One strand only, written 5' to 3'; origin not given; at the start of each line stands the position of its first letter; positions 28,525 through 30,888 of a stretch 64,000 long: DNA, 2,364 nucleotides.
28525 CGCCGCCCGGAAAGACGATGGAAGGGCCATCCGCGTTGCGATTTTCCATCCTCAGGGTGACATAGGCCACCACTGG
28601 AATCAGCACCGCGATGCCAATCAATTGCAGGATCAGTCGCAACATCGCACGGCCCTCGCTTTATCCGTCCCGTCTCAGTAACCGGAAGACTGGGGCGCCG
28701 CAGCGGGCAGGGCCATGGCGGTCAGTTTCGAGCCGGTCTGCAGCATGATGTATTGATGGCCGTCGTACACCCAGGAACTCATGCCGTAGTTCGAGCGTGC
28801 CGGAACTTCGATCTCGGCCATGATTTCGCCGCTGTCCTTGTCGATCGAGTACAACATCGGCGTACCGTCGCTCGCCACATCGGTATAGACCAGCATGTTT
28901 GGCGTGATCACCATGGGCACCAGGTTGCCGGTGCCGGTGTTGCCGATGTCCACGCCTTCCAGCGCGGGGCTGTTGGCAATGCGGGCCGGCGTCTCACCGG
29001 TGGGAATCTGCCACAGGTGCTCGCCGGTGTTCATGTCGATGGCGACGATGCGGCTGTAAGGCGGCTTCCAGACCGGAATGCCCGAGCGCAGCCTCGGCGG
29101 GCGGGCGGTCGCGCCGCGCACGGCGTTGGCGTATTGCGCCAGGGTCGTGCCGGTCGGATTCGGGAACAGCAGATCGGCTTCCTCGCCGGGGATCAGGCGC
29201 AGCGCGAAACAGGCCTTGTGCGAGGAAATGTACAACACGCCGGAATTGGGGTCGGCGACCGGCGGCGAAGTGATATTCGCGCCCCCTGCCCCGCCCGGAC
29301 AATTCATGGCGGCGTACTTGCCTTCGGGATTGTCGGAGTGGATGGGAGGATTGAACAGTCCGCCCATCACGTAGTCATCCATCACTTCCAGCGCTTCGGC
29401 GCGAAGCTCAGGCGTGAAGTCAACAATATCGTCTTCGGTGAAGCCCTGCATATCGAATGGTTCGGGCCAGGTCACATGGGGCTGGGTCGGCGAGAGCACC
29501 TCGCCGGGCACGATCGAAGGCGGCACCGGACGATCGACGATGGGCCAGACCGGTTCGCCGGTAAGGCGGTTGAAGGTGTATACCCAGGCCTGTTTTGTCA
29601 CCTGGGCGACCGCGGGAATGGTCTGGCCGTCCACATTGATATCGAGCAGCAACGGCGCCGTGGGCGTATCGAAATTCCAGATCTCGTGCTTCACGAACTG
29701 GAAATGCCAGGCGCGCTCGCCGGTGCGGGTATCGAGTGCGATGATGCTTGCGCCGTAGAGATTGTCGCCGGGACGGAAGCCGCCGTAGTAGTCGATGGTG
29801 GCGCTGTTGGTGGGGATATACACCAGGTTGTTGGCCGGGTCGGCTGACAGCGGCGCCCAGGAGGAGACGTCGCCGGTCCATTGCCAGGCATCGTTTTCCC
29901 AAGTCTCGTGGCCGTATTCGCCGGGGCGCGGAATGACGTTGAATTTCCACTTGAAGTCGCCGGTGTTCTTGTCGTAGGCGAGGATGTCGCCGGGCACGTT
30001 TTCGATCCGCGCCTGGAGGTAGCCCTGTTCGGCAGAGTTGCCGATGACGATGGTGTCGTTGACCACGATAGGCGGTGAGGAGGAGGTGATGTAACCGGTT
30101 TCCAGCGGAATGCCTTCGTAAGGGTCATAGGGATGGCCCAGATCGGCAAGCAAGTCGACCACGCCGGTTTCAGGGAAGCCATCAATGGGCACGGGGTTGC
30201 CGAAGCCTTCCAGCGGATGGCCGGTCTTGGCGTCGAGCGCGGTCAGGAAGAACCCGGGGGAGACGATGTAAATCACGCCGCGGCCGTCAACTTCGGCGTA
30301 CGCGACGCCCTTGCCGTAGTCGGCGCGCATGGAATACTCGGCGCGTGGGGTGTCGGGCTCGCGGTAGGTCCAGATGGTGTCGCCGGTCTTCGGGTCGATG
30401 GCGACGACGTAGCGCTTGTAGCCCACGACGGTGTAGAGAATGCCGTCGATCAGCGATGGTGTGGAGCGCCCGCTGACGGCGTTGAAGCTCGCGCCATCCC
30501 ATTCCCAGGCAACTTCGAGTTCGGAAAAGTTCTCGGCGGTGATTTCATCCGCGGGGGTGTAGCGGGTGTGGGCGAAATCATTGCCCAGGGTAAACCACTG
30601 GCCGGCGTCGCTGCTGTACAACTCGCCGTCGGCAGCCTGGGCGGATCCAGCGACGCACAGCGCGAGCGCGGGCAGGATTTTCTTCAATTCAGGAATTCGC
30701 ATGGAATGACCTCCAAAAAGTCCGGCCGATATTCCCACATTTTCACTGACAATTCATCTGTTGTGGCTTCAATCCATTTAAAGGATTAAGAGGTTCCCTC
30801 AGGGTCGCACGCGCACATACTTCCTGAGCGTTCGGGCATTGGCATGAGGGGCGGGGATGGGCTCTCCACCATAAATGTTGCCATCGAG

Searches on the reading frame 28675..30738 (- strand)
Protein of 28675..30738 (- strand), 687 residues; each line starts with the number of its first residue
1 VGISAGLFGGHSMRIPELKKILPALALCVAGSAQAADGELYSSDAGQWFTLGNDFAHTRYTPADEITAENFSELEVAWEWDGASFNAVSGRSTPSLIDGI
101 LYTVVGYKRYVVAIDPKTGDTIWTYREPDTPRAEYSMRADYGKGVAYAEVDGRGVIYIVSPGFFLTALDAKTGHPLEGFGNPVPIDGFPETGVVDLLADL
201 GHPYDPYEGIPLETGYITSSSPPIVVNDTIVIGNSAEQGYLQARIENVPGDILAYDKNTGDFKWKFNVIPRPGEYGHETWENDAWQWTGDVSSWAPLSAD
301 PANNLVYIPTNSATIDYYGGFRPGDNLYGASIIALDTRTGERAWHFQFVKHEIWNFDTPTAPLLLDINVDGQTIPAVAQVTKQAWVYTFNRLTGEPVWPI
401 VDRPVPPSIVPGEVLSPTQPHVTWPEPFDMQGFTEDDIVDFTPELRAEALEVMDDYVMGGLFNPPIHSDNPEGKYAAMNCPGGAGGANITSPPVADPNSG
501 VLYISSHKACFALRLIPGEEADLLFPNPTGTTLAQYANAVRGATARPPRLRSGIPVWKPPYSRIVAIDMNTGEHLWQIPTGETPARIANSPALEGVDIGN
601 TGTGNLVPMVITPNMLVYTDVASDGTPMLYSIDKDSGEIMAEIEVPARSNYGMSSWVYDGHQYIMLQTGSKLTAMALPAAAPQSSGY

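Call 13: search_protein_families(library=pfam, proteins=[window:28675-30738:-], max_evalue=0.00001)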
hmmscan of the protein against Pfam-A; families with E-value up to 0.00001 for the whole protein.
window:28675-30738:- (687 aa): 3 families
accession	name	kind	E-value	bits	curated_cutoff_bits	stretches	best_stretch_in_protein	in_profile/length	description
PF01011.28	PQQ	-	7.2e-156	520.8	26.7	1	48-664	1-595/595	Glucose/ethanol/alcohol dehydrogenase, beta-propeller domain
PF13360.13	PQQ_2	-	1.4e-13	51.5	27.6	0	92-175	67-140/233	Outer membrane protein assembly factor BamB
PF23727.1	Beta-prop_FAM234A_B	-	7.6e-06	25.1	26.4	0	562-682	100-211/467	FAM234A/B beta-propeller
